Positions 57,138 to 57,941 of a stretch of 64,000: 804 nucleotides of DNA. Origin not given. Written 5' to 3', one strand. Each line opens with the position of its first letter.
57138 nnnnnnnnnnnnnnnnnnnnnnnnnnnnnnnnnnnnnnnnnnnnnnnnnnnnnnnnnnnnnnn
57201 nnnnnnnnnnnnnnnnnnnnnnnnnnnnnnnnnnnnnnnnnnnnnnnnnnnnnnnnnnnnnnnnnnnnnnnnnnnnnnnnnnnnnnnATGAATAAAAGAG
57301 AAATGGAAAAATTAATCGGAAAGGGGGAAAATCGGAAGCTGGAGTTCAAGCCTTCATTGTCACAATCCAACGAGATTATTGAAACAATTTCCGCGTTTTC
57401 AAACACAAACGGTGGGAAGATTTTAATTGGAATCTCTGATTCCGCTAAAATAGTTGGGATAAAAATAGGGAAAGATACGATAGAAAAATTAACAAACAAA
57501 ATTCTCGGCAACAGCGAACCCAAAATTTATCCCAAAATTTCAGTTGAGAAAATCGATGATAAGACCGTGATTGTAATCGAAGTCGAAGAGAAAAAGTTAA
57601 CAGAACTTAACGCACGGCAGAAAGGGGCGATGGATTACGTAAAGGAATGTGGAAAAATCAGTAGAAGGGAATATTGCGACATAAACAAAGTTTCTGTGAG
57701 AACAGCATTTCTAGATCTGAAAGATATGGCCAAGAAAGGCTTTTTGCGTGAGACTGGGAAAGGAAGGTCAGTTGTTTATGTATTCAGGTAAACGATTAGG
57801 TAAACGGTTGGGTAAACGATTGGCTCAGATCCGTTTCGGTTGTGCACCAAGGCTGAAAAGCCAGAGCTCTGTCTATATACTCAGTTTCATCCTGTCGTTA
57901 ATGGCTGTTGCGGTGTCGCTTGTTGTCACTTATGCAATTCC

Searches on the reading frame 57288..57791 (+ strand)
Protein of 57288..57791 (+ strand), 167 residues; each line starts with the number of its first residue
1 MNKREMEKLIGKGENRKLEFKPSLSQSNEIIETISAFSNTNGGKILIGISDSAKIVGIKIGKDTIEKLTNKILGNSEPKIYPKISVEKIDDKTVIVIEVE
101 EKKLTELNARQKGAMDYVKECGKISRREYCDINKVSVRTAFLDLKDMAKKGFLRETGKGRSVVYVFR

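Call 63: search_protein_families(library=pfam, proteins=[window:57288-57791:+], max_evalue=0.001)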
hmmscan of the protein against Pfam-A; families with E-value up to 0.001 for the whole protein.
window:57288-57791:+ (167 aa): 2 families
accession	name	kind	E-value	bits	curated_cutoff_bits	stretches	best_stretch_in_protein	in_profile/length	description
PF04326.19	SLFN_AlbA_2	-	5.7e-23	82.1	25.3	1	14-112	1-103/118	Schlafen, AlbA_2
PF22168.2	DIP2311-like_C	-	0.00099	19.8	27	0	111-164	7-60/63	Transcriptional regulator DIP2311-like, C-terminal domain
